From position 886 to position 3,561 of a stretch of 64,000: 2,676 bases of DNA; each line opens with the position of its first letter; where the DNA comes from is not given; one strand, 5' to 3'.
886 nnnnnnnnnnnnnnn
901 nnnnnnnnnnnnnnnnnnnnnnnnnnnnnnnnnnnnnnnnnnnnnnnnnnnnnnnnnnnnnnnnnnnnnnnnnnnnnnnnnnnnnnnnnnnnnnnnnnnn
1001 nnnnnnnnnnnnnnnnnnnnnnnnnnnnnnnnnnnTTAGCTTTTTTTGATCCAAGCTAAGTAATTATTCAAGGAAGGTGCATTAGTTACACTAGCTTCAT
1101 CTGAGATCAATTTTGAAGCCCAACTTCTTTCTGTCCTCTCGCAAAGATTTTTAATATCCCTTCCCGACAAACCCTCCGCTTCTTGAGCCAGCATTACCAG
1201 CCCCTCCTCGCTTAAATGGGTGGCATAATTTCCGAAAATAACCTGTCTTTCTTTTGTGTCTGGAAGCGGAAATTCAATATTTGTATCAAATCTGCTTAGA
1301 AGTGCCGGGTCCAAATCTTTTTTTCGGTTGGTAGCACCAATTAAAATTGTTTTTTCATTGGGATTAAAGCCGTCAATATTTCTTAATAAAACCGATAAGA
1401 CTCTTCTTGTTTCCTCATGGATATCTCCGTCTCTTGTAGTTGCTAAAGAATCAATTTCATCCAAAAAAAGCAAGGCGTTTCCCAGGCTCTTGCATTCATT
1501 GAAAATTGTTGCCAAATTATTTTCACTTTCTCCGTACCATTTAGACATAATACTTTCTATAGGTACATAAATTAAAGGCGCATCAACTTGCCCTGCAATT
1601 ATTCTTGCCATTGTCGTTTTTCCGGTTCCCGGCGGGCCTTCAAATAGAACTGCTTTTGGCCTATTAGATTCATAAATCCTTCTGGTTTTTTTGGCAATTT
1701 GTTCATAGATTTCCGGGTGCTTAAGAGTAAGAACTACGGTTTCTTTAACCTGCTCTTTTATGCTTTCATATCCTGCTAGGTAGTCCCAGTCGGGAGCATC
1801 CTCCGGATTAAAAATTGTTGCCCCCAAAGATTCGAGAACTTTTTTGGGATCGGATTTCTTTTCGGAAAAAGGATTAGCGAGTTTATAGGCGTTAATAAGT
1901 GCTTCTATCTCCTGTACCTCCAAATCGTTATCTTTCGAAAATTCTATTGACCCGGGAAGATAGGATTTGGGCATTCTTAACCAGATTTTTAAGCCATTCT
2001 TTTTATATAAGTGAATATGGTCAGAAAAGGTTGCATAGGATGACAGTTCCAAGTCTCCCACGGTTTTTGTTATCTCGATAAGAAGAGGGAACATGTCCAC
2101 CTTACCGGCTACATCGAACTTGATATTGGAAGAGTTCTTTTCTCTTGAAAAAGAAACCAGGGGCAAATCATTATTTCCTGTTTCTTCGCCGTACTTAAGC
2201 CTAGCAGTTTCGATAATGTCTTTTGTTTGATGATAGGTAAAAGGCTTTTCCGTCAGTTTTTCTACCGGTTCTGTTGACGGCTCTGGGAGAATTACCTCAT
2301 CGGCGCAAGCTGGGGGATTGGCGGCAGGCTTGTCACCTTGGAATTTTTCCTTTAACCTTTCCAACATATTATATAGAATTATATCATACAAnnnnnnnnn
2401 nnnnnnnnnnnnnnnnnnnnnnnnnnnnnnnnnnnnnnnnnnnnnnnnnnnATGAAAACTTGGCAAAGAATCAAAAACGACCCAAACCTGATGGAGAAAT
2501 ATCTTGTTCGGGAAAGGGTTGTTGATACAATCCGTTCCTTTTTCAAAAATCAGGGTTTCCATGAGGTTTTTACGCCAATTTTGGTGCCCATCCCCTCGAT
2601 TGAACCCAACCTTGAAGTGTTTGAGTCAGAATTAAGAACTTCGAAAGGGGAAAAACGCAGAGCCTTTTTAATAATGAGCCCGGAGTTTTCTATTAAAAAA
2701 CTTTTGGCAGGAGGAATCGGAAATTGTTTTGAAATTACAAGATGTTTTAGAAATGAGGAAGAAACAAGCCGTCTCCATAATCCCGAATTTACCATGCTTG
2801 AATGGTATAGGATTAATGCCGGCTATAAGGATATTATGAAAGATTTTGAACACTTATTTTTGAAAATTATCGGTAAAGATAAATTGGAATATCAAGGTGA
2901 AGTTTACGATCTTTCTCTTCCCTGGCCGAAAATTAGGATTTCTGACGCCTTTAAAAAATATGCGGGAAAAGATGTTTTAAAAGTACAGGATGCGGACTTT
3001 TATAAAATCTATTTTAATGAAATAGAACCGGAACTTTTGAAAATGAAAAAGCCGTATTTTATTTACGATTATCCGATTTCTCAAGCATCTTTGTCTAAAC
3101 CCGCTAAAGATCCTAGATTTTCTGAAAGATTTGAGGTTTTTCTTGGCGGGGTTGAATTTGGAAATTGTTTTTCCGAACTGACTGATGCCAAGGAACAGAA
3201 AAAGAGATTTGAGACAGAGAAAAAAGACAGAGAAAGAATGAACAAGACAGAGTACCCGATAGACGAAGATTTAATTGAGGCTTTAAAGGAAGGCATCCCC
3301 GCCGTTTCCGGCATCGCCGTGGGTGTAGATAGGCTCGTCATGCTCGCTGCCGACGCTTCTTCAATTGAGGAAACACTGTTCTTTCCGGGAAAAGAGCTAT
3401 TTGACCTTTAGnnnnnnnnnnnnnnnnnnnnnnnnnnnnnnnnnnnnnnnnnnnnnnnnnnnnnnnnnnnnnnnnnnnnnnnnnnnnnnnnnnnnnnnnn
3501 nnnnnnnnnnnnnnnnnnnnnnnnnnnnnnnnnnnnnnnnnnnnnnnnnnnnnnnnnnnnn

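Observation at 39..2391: Co-directional cassette: AAA ATPase, SET-domain methyltransferase, RG-rich zinc-ribbon protein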

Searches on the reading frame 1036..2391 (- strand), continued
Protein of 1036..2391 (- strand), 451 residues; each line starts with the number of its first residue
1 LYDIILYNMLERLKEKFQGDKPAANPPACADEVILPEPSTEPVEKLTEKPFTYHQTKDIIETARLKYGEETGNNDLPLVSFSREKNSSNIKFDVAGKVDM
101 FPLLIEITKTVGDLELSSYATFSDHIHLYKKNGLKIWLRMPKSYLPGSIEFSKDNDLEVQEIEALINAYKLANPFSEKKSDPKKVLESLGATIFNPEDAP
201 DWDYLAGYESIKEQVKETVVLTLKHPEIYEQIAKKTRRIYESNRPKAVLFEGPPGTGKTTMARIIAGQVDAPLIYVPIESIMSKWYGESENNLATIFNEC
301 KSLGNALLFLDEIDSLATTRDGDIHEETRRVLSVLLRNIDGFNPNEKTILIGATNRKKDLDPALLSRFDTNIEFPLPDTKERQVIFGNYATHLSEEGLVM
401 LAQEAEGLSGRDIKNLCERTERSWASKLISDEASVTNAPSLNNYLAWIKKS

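Call 22: find_encoding_contigs(protein=P0142, flank=5000, max_places=2)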
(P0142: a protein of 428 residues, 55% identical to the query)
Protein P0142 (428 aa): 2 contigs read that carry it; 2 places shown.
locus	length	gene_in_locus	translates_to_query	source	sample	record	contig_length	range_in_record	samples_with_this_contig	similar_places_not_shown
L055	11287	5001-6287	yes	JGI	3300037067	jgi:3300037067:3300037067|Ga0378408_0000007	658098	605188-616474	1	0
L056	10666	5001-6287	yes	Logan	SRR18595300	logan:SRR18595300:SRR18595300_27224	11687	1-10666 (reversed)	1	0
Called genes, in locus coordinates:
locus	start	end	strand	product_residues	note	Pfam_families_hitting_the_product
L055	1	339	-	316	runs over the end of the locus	PF01933:CofD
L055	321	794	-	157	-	PF04020:Phage_holin_4_2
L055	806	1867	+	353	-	PF09903:DUF2130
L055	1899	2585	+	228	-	-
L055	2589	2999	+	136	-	-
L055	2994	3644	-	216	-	PF04294:VanW (weak)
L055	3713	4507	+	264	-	PF01209:Ubie_methyltran, PF13489:Methyltransf_23, PF05175:MTS (faint), PF13679:Methyltransf_32 (faint), PF13847:Methyltransf_31, PF08241:Methyltransf_11, PF08242:Methyltransf_12, PF13649:Methyltransf_25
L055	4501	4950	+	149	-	PF03449:GreA_GreB_N, PF01272:GreA_GreB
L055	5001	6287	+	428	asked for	PF05496:RuvB_N, PF00004:AAA, PF07728:AAA_5 (weak), PF17862:AAA_lid_3 (faint)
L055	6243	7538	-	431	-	-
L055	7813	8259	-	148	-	-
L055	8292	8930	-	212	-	-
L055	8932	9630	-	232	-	PF03734:YkuD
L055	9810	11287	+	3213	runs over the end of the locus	PF00092:VWA, PF13519:VWA_2 (weak), PF17802:SpaA (faint), PF17210:SdrD_B (weak), PF24514:SpaA_4, PF19403:SpaA_2, PF24514:SpaA_4, PF17210:SdrD_B, +2 more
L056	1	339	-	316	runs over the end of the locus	PF01933:CofD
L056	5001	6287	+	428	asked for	PF05496:RuvB_N, PF00004:AAA, PF07728:AAA_5 (weak), PF17862:AAA_lid_3 (faint)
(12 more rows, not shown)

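Call 23: find_encoding_contigs(protein=P0143, flank=5000, max_places=2)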
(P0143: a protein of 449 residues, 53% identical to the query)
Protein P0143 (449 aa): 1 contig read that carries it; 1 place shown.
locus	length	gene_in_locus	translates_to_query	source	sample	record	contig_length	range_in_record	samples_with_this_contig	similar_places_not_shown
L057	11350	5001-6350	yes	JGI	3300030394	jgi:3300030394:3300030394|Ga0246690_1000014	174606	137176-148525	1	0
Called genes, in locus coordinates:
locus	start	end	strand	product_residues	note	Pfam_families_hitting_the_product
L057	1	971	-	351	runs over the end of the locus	PF02661:Fic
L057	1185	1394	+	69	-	PF13560:HTH_31, PF12844:HTH_19, PF13443:HTH_26, PF01381:HTH_3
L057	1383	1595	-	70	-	-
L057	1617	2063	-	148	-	PF13091:PLDc_2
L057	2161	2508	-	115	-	-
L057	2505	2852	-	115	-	-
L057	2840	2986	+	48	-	-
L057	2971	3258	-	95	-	-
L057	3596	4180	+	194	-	-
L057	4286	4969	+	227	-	PF13623:SurA_N_2 (faint), PF13624:SurA_N_3, PF09312:SurA_N (weak)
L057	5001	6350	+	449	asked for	PF07728:AAA_5 (faint), PF05496:RuvB_N, PF00004:AAA, PF13173:AAA_14 (weak), PF17862:AAA_lid_3 (weak)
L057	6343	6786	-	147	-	PF00254:FKBP_C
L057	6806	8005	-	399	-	PF02073:Peptidase_M29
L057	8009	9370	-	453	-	PF02878:PGM_PMM_I, PF02879:PGM_PMM_II, PF02880:PGM_PMM_III, PF00408:PGM_PMM_IV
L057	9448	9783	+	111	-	PF01588:tRNA_bind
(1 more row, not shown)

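Call 26: search_solved_structures(query=window:1036-2391:-, max_evalue=1e-20)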
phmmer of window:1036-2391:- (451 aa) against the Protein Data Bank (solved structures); distinct sequences matched with E-value up to 1e-20: 244 (the best 60 are shown).
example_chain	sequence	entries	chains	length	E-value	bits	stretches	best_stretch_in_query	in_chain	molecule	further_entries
6oaa_B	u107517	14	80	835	3.6e-75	256.5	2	201-422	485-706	Cell division control protein 48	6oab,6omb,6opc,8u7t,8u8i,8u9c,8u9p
8dar_A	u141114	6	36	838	3.6e-75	256.5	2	201-422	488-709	Cell division control protein 48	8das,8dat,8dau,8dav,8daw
6oa9_A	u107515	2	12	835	9.3e-75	255.2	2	201-422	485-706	Cell division control protein 48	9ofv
5vc7_A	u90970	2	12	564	8.2e-70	238.9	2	201-420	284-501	VCP-like ATPase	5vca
5g4g_A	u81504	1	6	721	1.6e-69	238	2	200-420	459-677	VCP-LIKE ATPASE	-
5g4f_A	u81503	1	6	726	1.6e-69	237.9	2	200-420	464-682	VCP-LIKE ATPASE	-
6chs_H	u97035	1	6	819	2.5e-69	237.3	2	201-423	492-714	Putative cell division control protein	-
9m4n_A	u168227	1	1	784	5e-69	236.3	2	200-420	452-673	Cell division control protein 48 homolog A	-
9m3v_A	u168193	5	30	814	5.7e-69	236.1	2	200-420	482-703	Cell division control protein 48 homolog A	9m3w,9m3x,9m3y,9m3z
7wub_C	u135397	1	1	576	8.8e-68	232.2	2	200-422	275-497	Transitional endoplasmic reticulum ATPase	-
7wub_D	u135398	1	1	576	9.5e-68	232.1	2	200-422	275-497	Transitional endoplasmic reticulum ATPase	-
7rlb_A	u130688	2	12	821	1.1e-67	231.9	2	200-422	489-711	Transitional endoplasmic reticulum ATPase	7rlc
7rlj_A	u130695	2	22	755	1.9e-67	231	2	200-422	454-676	Transitional endoplasmic reticulum ATPase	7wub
7rlf_A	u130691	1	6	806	2e-67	231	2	200-422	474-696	Transitional endoplasmic reticulum ATPase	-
8yka_A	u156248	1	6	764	2e-67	231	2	200-422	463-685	Transitional endoplasmic reticulum ATPase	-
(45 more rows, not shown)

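Call 53: predict_structure(alignment_id=A3)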
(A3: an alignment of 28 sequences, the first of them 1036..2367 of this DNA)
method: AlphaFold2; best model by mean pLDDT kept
length: 443 residues; sequences in the alignment: 28
mean_pLDDT: 84.1   pTM: 0.62
mean pLDDT of the five models: 84.1, 83.9, 83.2, 83.2, 82.6
residues with pLDDT >= 90: 233; 70-90: 144; 50-70: 29; < 50: 37
segments of 3 or more residues with pLDDT < 50: 1-4, 9-39
pLDDT, mean of each block of 10 residues (from residue 1): 45 36 35 44 86 90 79 90 87 88 86 70 92 80 92 94 77 87 95 91 95 90 84 82 95 97 95 81 90 90 89 66 88 73 93 91 95 95 96 96 95 95 90 95 88
secondary structure, 60 per line:
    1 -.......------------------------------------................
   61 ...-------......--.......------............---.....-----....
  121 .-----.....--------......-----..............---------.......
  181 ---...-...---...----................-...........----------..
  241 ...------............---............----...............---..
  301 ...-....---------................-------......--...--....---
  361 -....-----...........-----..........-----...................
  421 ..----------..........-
elements in order: H2-8 H45-63 E71-76 E79-85 H92-103 E107-111 E117-121 E127-131 E140-145 H151-164 H174-180 E184-186 H201-216 H218-228 E239-243 H250-261 E265-269 H270-276 H281-295 E299-303 H305-308 H318-333 E341-346 H354-357 E362-365 H371-381 H387-396 H402-422 H433-442

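Call 75: search_protein_families(library=phrogs, proteins=[window:1036-2367:-], max_evalue=0.001)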
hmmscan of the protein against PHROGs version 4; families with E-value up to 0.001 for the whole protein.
window:1036-2367:- (443 aa): 18 families
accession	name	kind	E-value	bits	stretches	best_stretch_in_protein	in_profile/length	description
phrog_3757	-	unknown function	7.5e-51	174.6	1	204-440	102-327/367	-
phrog_10401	-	other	7.4e-36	125.1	1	230-387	453-605/667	ATPase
phrog_9172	-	unknown function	7.5e-29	101.9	1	219-374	88-250/509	-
phrog_30773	-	unknown function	9.9e-28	97.8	1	197-410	165-378/666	-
phrog_8638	-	unknown function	9.6e-18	65.1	1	230-389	298-456/568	-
phrog_7485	-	unknown function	9.1e-16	58.8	1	239-410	229-399/430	-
phrog_168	-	DNA, RNA and nucleotide metabolism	3.5e-13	50.9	1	226-390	31-182/314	clamp loader of DNA polymerase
phrog_5846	-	DNA, RNA and nucleotide metabolism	1.4e-10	42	1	229-360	29-145/380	clamp loader of DNA polymerase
phrog_4339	-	unknown function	1.9e-10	41.5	1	205-366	286-435/552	-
phrog_29662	-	other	2.2e-10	40.9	1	238-415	350-523/548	ATP-dependent protease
phrog_11838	-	DNA, RNA and nucleotide metabolism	9.6e-07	29.3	1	233-314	37-116/420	clamp loader of DNA polymerase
phrog_249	-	moron, auxiliary metabolic gene and host takeover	7.5e-06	26.5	0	226-276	116-166/380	porphyrin biosynthesis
phrog_7998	-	unknown function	1.9e-05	25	1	207-311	13-133/339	-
phrog_4871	-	other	5e-05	22.9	0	224-261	482-520/764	ATP-dependent protease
phrog_10440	-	unknown function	0.00025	20.7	1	238-422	233-406/483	-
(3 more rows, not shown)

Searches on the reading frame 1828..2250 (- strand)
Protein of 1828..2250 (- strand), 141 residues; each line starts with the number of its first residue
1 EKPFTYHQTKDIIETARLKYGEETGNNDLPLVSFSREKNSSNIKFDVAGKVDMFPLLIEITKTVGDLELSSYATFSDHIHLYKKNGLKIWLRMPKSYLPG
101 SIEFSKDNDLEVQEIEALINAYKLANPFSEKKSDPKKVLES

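Call 62: predict_structure(alignment_id=A4)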
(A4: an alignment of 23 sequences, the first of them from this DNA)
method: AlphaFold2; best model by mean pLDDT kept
length: 141 residues; sequences in the alignment: 23
mean_pLDDT: 89.3   pTM: 0.82
mean pLDDT of the five models: 89.3, 87.6, 87.4, 87.1, 86.5
residues with pLDDT >= 90: 93; 70-90: 37; 50-70: 11; < 50: 0
segments of 3 or more residues with pLDDT < 50: none
pLDDT, mean of each block of 10 residues (from residue 1): 88 96 87 95 92 91 94 82 96 86 96 97 86 66 69
secondary structure, 60 per line:
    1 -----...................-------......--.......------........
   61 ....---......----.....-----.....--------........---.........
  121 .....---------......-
elements in order: H6-24 E32-37 E40-46 H53-64 E68-73 E78-82 E88-92 E101-108 H112-125 H135-140

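Call 65: fold_search(model_id=the predicted structure, library=pdb)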
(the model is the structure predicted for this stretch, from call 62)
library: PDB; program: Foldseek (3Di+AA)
matches with E <= 10: 1197; with E <= 0.001: 0
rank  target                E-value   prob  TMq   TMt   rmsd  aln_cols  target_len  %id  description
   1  5d0q_C                1.8e-02  0.84  0.30  0.17   7.8       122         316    6  BamACDE complex, outer membrane beta-barrel assembly machinery (BAM) complex (released 2016-03-09)
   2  4mjg_A                2.5e-02  0.82  0.34  0.29   7.4       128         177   13  Crystal structure of a DUF4853 family protein (ACTODO_00621) from Actinomyces odontolyticus ATCC 17982 at 2.65 A resol (released 2013-10-16)
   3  5iri_A                2.8e-02  0.85  0.33  0.40   5.5       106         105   11  Structure of the mouse SAD-B AIS-KA1 fragment (released 2016-06-15)
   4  6v05_C                2.9e-02  0.77  0.30  0.25   7.8       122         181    6  Cryo-EM structure of a substrate-engaged Bam complex (released 2020-06-10)
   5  4qg5_B                7.1e-02  0.60  0.30  0.11   7.3       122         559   11  Crystal structure of phosphoglucomutase from Leishmania major at 3.5 angstrom resolution (released 2015-05-27)
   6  4qg5_C                7.1e-02  0.28  0.24  0.09  12.4       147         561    9  Crystal structure of phosphoglucomutase from Leishmania major at 3.5 angstrom resolution (released 2015-05-27)
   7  2o1u_B                7.1e-02  0.28  0.27  0.10  12.7       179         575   16  Structure of full length GRP94 with AMP-PNP bound (released 2007-10-23)
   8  4qg5_A                8.0e-02  0.66  0.33  0.11   6.7       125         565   11  Crystal structure of phosphoglucomutase from Leishmania major at 3.5 angstrom resolution (released 2015-05-27)
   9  4rzk_A                8.0e-02  0.51  0.23  0.36   7.6       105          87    8  Crystal structure of Sulfolobus solfataricus Hsp20.1 ACD (released 2015-12-23)
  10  7piz_B                9.0e-02  0.47  0.33  0.11  12.4       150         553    8  The structure of phosphoglucomutase from Candida albicans (released 2022-09-07)
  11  4ylb_C                9.5e-02  0.25  0.24  0.27  18.7       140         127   12  Crystal Structure of A102D mutant of hsp14.1 from Sulfolobus solfatataricus P2 (released 2015-11-04)
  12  7u4c_A                9.5e-02  0.23  0.24  0.18  12.8       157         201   12  Borrelia burgdorferi HtpG N-terminal domain (1-228) in complex with BX-2819 (released 2023-03-08)
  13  2f7l_A                1.1e-01  0.72  0.33  0.13   7.2        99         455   13  Crystal structure of Sulfolobus tokodaii phosphomannomutase/phosphoglucomutase (released 2006-12-05)
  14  3p0l_B                1.1e-01  0.12  0.20  0.15  18.3       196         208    9  Human steroidogenic acute regulatory protein (released 2010-11-24)
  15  7pjc_B                1.1e-01  0.57  0.32  0.11   9.4       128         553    8  The structure of Candida albicans phosphoglucomutase with isothiazolone modification on Cys359 (released 2022-09-07)
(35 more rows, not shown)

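Call 79: search_protein_representatives(protein=window:1828-2250:-)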
Query: 141 residues. Proteins with E-value up to 0.001 (for the whole library): 5; up to 1e-10: 3; up to 1e-30: 0. The best 5 are listed.
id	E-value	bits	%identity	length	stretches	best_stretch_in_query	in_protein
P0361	5.0e-16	75.4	66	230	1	80-141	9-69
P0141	7.7e-14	68.3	39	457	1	5-140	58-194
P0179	1.7e-11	60.7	35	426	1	5-136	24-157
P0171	1.5e-07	47.9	33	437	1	5-140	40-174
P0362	1.4e-04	38.3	26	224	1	2-134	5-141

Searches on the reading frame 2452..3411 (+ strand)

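Call 3: search_protein_families(library=pfam, proteins=[window:2452-3411:+], max_evalue=0.01)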
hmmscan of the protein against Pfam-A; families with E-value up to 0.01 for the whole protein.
window:2452-3411:+ (319 aa): 2 families
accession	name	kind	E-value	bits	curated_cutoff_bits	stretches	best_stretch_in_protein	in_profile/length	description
PF00152.25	tRNA-synt_2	-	6.5e-55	186.8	25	1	11-313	16-306/308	tRNA synthetases class II (D, K and N)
PF01409.25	tRNA-synt_2d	-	0.007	16.3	19.8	0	92-148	105-163/246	tRNA synthetases class II core domain (F)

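Call 4: search_protein_families(library=ncbifam, proteins=[window:2452-3411:+], max_evalue=0.01)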
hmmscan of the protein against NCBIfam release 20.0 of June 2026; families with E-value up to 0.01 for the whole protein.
window:2452-3411:+ (319 aa): 18 families
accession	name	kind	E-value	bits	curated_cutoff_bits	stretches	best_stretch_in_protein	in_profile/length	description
TIGR00462.1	genX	equivalog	6.9e-91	304.8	286.9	1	20-311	4-304/304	EF-P lysine aminoacylase EpmA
NF006828.0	PRK09350.1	equivalog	1.2e-81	274.5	264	1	13-312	12-321/325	elongation factor P--(R)-beta-lysine ligase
NF001756.1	PRK00484.1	subfamily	4.1e-70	236.8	468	2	197-312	367-483/488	lysine--tRNA ligase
TIGR00499.1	lysS_bact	equivalog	1.6e-62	211.7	427.6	2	192-312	372-490/496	lysine--tRNA ligase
NF009101.0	PRK12445.1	subfamily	6.3e-47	160.2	1026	2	14-173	181-339/505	lysine--tRNA ligase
NF002821.0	PRK02983.1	equivalog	2.7e-44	151.5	742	1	14-312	775-1096/1102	bifunctional lysylphosphatidylglycerol synthetase/lysine--tRNA ligase LysX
TIGR00459.1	aspS_bact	equivalog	4e-23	81.6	373.85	2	11-172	133-282/586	aspartate--tRNA ligase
TIGR00458.1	aspS_nondisc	equivalog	4.4e-23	82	368.4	1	18-312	134-420/428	aspartate--tRNA(Asn) ligase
NF003483.0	PRK05159.1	equivalog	1.4e-22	80.2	353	1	15-312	135-430/438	aspartate--tRNA(Asn) ligase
NF001750.0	PRK00476.1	equivalog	3.4e-21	75.2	443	2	221-313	471-559/590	aspartate--tRNA ligase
TIGR00457.1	asnS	equivalog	2.7e-13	49.6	342.6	1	19-312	138-447/455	asparagine--tRNA ligase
NF009460.0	PRK12820.1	equivalog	4e-12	45.1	1379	1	11-170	167-314/723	bifunctional aspartyl-tRNA synthetase/aspartyl/glutamyl-tRNA amidotransferase subunit C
NF005052.0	PRK06462.1-1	equivalog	1.3e-11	44.1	368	1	6-312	38-344/353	asparagine synthetase A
NF003037.0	PRK03932.1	equivalog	5.7e-11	42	414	1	18-312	134-443/451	asparagine--tRNA ligase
NF005054.0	PRK06462.1-4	equivalog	2.9e-07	29.9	309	1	12-312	20-309/318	asparagine synthetase A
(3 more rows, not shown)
